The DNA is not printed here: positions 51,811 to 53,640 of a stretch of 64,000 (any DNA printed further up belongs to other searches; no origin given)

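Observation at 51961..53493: Secretion ATPase carrying a GspF-type domain in place of its N1 domain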

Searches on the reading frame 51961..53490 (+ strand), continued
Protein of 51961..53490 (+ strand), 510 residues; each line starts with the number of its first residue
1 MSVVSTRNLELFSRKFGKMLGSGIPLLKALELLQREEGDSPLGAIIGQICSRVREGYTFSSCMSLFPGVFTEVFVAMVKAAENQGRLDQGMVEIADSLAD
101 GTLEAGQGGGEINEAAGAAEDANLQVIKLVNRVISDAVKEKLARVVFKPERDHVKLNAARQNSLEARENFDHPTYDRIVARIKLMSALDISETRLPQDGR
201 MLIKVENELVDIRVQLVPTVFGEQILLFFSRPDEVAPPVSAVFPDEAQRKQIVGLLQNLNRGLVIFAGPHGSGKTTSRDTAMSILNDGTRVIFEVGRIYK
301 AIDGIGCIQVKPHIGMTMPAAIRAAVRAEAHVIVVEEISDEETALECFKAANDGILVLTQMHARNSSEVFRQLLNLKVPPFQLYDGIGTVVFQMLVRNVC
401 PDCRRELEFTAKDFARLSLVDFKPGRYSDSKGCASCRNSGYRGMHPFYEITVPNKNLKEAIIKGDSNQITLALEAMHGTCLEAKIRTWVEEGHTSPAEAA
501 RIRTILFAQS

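Call 24: search_protein_families(library=pfam, proteins=[L001:7538-7984:+, L003:7509-7982:+, L004:7191-7658:+, L005:2123-2602:+, L006:7533-7985:+], max_evalue=5)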
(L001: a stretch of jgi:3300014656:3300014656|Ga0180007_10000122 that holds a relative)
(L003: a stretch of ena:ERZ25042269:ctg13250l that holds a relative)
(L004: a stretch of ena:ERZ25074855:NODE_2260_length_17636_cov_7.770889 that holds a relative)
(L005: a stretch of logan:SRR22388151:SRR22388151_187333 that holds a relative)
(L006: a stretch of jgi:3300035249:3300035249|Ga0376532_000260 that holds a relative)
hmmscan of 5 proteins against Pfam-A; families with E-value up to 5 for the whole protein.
L001:7538-7984:+ (149 aa): 2 families
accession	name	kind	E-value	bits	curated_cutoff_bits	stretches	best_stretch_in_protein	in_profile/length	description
PF12728.13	HTH_17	-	0.001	19.7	27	1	80-121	2-45/51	Helix-turn-helix domain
PF13542.12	HTH_Tnp_ISL3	-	0.11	12.4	27.4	1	80-101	27-48/51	Helix-turn-helix domain of transposase family ISL3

L003:7509-7982:+ (158 aa): 4 families
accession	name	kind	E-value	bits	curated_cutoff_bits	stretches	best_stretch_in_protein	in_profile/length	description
PF12728.13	HTH_17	-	0.00035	21.2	27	1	87-132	2-49/51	Helix-turn-helix domain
PF22746.1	SHOCT-like_DUF2089-C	-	0.018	15.1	27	1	84-97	12-25/32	SHOCT-like domain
PF25420.1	zf-C2H2_ZN292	-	0.079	13.4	27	1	25-42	5-22/33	ZN292-like C2H2 zinc finger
PF11080.13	GhoS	-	0.13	12.7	21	1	13-37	12-36/94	Endoribonuclease GhoS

L004:7191-7658:+ (156 aa): 2 families
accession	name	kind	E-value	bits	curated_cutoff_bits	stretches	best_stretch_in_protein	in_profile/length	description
PF13490.11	zf-HC2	-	5.8e-07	29.9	22.2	1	3-37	1-35/35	Putative zinc-finger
PF12728.13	HTH_17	-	8.6e-05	23.2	27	1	83-129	2-50/51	Helix-turn-helix domain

L005:2123-2602:+ (160 aa): 4 families
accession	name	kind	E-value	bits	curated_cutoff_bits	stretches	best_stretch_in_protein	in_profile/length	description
PF13490.11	zf-HC2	-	6.6e-06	26.6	22.2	1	14-38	11-35/35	Putative zinc-finger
PF12728.13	HTH_17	-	5.6e-05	23.8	27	1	92-136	2-48/51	Helix-turn-helix domain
PF14805.11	THDPS_N_2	-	0.02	15.5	25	1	128-151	26-49/67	Tetrahydrodipicolinate N-succinyltransferase N-terminal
PF06287.16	DUF1039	-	0.1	13.4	25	0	108-134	12-38/65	Protein of unknown function (DUF1039)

L006:7533-7985:+ (151 aa): 3 families
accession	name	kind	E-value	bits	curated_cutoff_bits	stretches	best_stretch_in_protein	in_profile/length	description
PF12728.13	HTH_17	-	4.3e-05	24.1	27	1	80-126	2-50/51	Helix-turn-helix domain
PF09724.14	Dcc1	-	0.04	13.8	22.9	1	26-116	61-152/319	Sister chromatid cohesion protein Dcc1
PF17921.7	Integrase_H2C2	-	0.096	13.3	25.5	1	7-37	26-56/59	Integrase zinc binding domain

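Call 30: find_homologous_proteins(query=P0035, max_evalue=1e-10)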
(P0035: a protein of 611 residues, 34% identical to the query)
Query P0035 (611 aa): 8000 proteins with E <= 1e-10 among 8000 candidates; the best 120 are listed.
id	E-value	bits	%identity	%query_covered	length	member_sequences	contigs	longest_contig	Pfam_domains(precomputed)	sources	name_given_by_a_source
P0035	0.0e+0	1343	100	100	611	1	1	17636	PF00437.27,PF00482.29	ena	-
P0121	0.0e+0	1302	97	100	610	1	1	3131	PF00437.27,PF00482.29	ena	-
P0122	0.0e+0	1127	84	100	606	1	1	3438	PF00437.27,PF00482.29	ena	-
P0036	0.0e+0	1121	83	100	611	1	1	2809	PF00437.27,PF00482.29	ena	-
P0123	0.0e+0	1033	77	100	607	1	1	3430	PF00437.27,PF00482.29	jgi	jgi:general secretion pathway protein E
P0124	7.7e-256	869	64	100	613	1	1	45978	PF00437.27,PF00482.29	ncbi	-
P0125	8.0e-243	826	39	100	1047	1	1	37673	PF13173.13,PF00437.27,PF13401.13,PF00482.29,PF25199.2,PF20720.4,PF13191.13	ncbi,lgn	-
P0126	1.0e-237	809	42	100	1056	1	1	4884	PF13173.13,PF00437.27,PF13604.13,PF13555.13,PF00004.36,PF13401.13,PF01637.25,PF03215.22,PF00931.29,PF13191.13,PF03205.21,PF02492.26,PF00005.34,PF12775.14,PF13476.13,PF05729.19,PF00482.29,PF25199.2,PF13481.13,PF20720.4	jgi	jgi:type II secretory ATPase GspE/PulE/Tfp pilus assembly ATPase PilB-like protein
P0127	6.4e-226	770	61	100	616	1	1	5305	PF00437.27,PF00482.29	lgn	-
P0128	3.5e-219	748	56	100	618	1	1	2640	PF00437.27,PF00482.29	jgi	jgi:general secretion pathway protein E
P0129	2.3e-213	729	56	100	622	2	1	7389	PF00437.27,PF00482.29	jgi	-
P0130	4.3e-213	728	57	100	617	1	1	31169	PF00437.27,PF00482.29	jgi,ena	-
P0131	7.1e-213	727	56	100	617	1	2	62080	PF00437.27,PF00482.29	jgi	-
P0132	1.3e-211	723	56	100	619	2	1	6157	PF00437.27,PF00482.29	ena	-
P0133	1.7e-209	716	55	100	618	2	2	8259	PF00437.27,PF00482.29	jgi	-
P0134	2.5e-207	709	55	100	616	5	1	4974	PF00437.27,PF00482.29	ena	-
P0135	2.1e-206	706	54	100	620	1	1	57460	PF00437.27,PF00482.29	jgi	-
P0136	1.2e-204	700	55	100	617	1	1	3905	PF00437.27,PF00482.29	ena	-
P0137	3.9e-202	691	53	100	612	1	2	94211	PF00437.27,PF00482.29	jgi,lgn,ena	-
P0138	4.0e-202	691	53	100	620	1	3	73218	PF00437.27,PF00482.29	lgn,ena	-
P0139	3.9e-201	688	55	100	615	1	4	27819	PF00437.27,PF00482.29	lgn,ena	-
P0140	6.9e-201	687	54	100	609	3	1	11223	PF00437.27,PF00482.29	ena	-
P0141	4.9e-199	681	53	99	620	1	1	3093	PF00437.27,PF00482.29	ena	-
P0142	7.5e-199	681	54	100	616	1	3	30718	PF00437.27,PF00482.29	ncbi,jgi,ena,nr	ncbi:MAG TPA: ATPase, T2SS/T4P/T4SS family [Planctomycetota bacterium]|nr:ATPase, T2SS/T4P/T4SS fami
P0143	3.2e-198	678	54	100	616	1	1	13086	PF00437.27,PF00482.29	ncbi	-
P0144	3.9e-196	672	54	100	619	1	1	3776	PF00437.27,PF00482.29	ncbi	ncbi:MAG: ATPase, T2SS/T4P/T4SS family [Planctomycetota bacterium]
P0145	4.2e-195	668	53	100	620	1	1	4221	PF00437.27,PF00482.29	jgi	-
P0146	6.7e-195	668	53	100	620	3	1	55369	PF00437.27,PF00482.29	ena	-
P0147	9.8e-194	664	54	100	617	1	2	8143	PF00437.27,PF00482.29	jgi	-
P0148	1.2e-193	663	53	100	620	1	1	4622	PF00437.27,PF00482.29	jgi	-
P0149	5.8e-190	651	52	100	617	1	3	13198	PF00437.27,PF00482.29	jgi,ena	-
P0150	6.1e-190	651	51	100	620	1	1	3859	PF00437.27,PF00482.29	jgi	jgi:general secretion pathway protein E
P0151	9.6e-190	650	50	100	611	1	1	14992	PF00437.27,PF00482.29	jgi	jgi:general secretion pathway protein E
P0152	8.9e-189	647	51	100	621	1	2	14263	PF00437.27,PF00482.29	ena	-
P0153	7.0e-188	644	57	87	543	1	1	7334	PF00437.27,PF00482.29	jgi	-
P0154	7.5e-188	644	52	99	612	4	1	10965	PF00437.27,PF00482.29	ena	-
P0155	5.3e-187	641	51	100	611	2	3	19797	PF00437.27,PF00482.29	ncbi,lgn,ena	-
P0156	1.6e-185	637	51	100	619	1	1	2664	PF00437.27,PF00482.29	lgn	-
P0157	1.9e-185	636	49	99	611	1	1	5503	PF00437.27,PF00482.29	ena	-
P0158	3.1e-185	636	50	100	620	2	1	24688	PF00437.27,PF00482.29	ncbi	-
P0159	9.4e-185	634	51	100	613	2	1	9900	PF00437.27,PF00482.29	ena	-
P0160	2.1e-184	633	51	100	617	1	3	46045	PF00437.27,PF00482.29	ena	-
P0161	1.7e-180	620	48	100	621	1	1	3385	PF00437.27,PF00482.29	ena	-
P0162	7.9e-180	618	51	99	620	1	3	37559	PF00437.27,PF00482.29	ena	-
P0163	2.6e-179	616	52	97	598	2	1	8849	PF00437.27,PF00482.29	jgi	jgi:type II secretory ATPase GspE/PulE/Tfp pilus assembly ATPase PilB-like protein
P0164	8.8e-176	604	49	100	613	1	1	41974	PF00437.27,PF00482.29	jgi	-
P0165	4.7e-175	602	49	100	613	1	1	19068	PF00437.27,PF00482.29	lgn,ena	-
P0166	9.3e-175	601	49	99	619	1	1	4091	PF00437.27,PF00482.29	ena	-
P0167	3.5e-174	599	49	100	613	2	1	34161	PF00437.27,PF00482.29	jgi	-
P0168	5.9e-174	598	50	100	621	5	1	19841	PF00437.27,PF00482.29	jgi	-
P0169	2.6e-173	596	48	100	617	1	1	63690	PF00437.27,PF00482.29,PF13191.13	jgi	-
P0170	5.0e-173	595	49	99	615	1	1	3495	PF00437.27,PF00482.29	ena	-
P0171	5.6e-173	595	48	100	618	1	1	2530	PF00437.27,PF00482.29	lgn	-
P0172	8.7e-170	585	47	100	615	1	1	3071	PF00437.27,PF00482.29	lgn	-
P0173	9.9e-170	584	47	99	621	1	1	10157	PF00437.27,PF00482.29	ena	-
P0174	3.8e-168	579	47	100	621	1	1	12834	PF00437.27,PF00482.29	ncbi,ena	-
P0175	3.6e-167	576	44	99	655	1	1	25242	PF13173.13,PF00437.27,PF00482.29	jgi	-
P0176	2.7e-166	573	45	99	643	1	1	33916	PF00437.27,PF00482.29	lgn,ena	-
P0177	6.1e-165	569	47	99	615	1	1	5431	PF00437.27,PF00482.29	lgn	-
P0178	6.2e-165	569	48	99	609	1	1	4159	PF00437.27,PF00482.29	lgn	-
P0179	9.6e-165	568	45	99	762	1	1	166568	PF02861.26,PF00437.27,PF00482.29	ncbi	-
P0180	1.0e-164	568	46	99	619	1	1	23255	PF00437.27,PF00482.29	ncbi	-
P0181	1.7e-164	567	47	99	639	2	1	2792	PF00437.27,PF00482.29,PF13191.13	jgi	-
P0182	2.0e-164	567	46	100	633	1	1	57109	PF00437.27,PF00482.29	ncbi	-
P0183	5.9e-164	565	47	99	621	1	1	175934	PF00437.27,PF00482.29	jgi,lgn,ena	jgi:type II secretory ATPase GspE/PulE/Tfp pilus assembly ATPase PilB-like protein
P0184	6.5e-164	565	48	99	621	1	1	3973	PF00437.27,PF00482.29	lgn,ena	-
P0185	4.4e-163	562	45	98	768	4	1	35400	PF02861.26,PF00437.27,PF00482.29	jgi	-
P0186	7.4e-160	552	50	91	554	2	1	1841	PF00437.27,PF00482.29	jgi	-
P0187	9.9e-160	551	45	100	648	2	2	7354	PF00437.27,PF00482.29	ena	-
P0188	2.0e-159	550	53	85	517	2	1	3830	PF00437.27,PF00482.29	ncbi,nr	ncbi:MAG: hypothetical protein FJ290_29840, partial [Planctomycetes bacterium]|nr:hypothetical prote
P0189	4.6e-157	543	48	97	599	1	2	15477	PF00437.27,PF00482.29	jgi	-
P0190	1.8e-155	537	-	-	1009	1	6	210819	PF13173.13,PF02492.26,PF00437.27,PF00005.34,PF12775.14,PF13401.13,PF01637.25,PF25199.2,PF04851.22,PF20720.4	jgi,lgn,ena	-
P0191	4.0e-155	536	45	100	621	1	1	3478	PF00437.27,PF00482.29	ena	-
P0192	2.0e-151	524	61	63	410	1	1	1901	PF00437.27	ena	-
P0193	9.2e-151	522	51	83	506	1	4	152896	PF00437.27,PF00482.29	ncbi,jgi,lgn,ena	-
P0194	7.7e-150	519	48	90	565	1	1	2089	PF00437.27,PF00482.29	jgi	jgi:type II secretory ATPase GspE/PulE/Tfp pilus assembly ATPase PilB-like protein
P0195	3.8e-149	516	50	81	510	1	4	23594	PF00437.27,PF00482.29,PF13191.13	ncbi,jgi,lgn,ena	-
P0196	6.2e-149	516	60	64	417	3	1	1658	PF00437.27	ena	-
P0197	2.2e-147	511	44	100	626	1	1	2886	PF00437.27,PF00482.29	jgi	jgi:type II secretory ATPase GspE/PulE/Tfp pilus assembly ATPase PilB-like protein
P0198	2.5e-146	507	60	63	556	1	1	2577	PF02861.26,PF00437.27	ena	-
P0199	4.3e-146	506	48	82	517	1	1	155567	PF00437.27,PF00482.29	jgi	-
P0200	7.5e-146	506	46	96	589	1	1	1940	PF00437.27,PF00482.29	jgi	jgi:type II secretory ATPase GspE/PulE/Tfp pilus assembly ATPase PilB-like protein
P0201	2.0e-143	498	57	63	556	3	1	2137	PF02861.26,PF00437.27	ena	-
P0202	5.5e-143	496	-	-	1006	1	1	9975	PF13173.13,PF05157.21,PF00437.27,PF00004.36,PF13401.13,PF25199.2,PF20720.4,PF13191.13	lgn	-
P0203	7.6e-143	496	44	100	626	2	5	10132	PF00437.27,PF00482.29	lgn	-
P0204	2.1e-141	491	47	82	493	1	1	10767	PF00437.27,PF00482.29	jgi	-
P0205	1.3e-140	488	58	64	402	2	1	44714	PF00437.27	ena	-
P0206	2.1e-139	484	58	64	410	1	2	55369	PF00437.27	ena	-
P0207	2.6e-139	484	49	82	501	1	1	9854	PF00437.27,PF00482.29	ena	-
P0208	6.3e-138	479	49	82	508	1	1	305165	PF00437.27,PF00482.29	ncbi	-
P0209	4.7e-137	477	58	64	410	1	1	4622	PF00437.27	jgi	-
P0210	4.1e-136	473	53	65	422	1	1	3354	PF00437.27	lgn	-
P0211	7.8e-136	472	52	69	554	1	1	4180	PF02861.26,PF00437.27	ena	-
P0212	1.7e-129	452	55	63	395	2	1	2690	PF00437.27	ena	-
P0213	8.3e-128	446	55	64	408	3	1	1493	PF00437.27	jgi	jgi:type II secretory ATPase GspE/PulE/Tfp pilus assembly ATPase PilB-like protein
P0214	1.1e-127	446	53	65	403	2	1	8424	PF00437.27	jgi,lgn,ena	-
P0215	2.1e-126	441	56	62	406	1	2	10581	PF00437.27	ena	-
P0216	2.2e-124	435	56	63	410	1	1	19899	PF00437.27,PF13401.13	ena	-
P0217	1.4e-122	429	52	63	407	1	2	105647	PF00437.27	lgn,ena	-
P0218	8.5e-119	416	39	99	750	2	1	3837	PF00437.27,PF00482.29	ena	-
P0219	3.6e-117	411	45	81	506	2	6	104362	PF00437.27,PF00482.29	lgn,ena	-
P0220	5.7e-115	404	50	63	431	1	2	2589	PF00437.27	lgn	-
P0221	1.3e-114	402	50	63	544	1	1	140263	PF02861.26,PF00437.27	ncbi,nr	ncbi:MAG: Flp pilus assembly complex ATPase component TadA [Phycisphaeraceae bacterium]|nr:Flp pilus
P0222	2.0e-114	402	47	74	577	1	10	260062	PF05157.21,PF00437.27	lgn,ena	-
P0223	2.7e-114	401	49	69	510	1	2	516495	PF00437.27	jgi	jgi:general secretion pathway protein E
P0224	2.9e-114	401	42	81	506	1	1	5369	PF00437.27,PF00482.29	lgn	-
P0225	2.3e-113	398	51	60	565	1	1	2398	PF05157.21,PF00437.27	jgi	jgi:type IV pilus assembly protein PilB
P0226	8.3e-113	396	51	60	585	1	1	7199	PF05157.21,PF00437.27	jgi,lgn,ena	-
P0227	1.1e-112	396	51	62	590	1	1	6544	PF05157.21,PF00437.27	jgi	-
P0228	1.1e-112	396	51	62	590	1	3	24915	PF05157.21,PF00437.27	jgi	-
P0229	1.1e-112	396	50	60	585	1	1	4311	PF05157.21,PF00437.27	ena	-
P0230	1.2e-112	396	42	81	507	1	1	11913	PF00437.27,PF01637.25,PF00482.29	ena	-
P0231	1.6e-112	396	51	60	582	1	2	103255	PF05157.21,PF00437.27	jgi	jgi:type IV pilus assembly protein PilB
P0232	1.9e-112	395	47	71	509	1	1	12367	PF05157.21,PF00437.27,PF13191.13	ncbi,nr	ncbi:MAG: type II secretion system ATPase GspE [Deltaproteobacteria bacterium]|nr:type II secretion 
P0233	2.0e-112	395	51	60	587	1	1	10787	PF05157.21,PF00437.27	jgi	-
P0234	2.0e-112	395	51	60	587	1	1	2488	PF05157.21,PF00437.27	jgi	-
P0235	2.1e-112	395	50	60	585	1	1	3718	PF05157.21,PF00437.27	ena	-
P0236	2.4e-112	395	50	60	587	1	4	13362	PF05157.21,PF00437.27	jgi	-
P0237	2.5e-112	395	51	60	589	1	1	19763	PF05157.21,PF00437.27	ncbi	-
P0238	3.6e-112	394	51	60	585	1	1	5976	PF05157.21,PF00437.27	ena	-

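Call 32: find_encoding_contigs(protein=P0183, flank=7000, max_places=1)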
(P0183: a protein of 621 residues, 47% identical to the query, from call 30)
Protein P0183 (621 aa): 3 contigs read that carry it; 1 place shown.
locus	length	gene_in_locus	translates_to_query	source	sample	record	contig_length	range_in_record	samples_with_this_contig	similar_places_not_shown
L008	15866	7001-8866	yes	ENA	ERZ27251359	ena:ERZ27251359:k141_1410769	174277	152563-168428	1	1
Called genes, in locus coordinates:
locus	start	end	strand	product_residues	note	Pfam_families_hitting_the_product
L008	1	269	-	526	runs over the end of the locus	PF00158:Sigma54_activat, PF13191:AAA_16 (weak), PF14532:Sigma54_activ_2, PF07728:AAA_5, PF25601:AAA_lid_14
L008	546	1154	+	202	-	-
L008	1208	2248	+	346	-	-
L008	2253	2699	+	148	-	-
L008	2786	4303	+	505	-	PF11074:DUF2779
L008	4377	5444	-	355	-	PF13565:HTH_32 (weak), PF13276:HTH_21 (faint), PF00665:rve (faint), PF13683:rve_3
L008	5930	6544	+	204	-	PF04542:Sigma70_r2, PF08281:Sigma70_r4_2, PF04545:Sigma70_r4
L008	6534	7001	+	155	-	PF12728:HTH_17 (weak)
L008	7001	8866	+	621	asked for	PF00482:T2SSF, PF00437:T2SSE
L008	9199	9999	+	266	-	PF13847:Methyltransf_31, PF08241:Methyltransf_11, PF08242:Methyltransf_12, PF13649:Methyltransf_25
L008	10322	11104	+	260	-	PF00583:Acetyltransf_1 (weak)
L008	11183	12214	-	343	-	PF08240:ADH_N, PF16912:Glu_dehyd_C (weak), PF00107:ADH_zinc_N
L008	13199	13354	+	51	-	-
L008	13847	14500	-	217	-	-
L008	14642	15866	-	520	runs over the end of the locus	PF00239:Resolvase, PF07508:Recombinase, PF13408:Zn_ribbon_recom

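Call 33: find_encoding_contigs(protein=P0179, flank=7000, max_places=1)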
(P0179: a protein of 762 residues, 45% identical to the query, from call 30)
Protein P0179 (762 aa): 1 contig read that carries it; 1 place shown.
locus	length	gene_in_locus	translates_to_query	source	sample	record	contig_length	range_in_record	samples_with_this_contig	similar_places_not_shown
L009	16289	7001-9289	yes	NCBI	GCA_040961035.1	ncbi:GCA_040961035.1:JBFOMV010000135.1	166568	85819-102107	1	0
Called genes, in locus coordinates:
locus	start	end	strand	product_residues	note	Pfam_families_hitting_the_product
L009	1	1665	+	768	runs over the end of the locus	-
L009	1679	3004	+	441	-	PF02056:Glyco_hydro_4, PF11975:Glyco_hydro_4C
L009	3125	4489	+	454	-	PF06253:MTTB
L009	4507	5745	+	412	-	-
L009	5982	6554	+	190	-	PF04542:Sigma70_r2, PF08281:Sigma70_r4_2, PF04545:Sigma70_r4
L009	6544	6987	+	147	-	PF12728:HTH_17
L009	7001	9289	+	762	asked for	PF02861:Clp_N, PF00482:T2SSF, PF00437:T2SSE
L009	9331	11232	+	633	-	PF00005:ABC_tran, PF13555:AAA_29 (faint), PF02463:SMC_N (faint), PF13304:AAA_21 (faint), PF12848:ABC_tran_Xtn, PF00005:ABC_tran, PF12848:ABC_tran_Xtn (weak), PF16326:ABC_tran_CTD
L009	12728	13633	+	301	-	-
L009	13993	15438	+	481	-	PF23023:Anti-Pycsar_Apyc1 (weak), PF00753:Lactamase_B (faint), PF12706:Lactamase_B_2 (faint)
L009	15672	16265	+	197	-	-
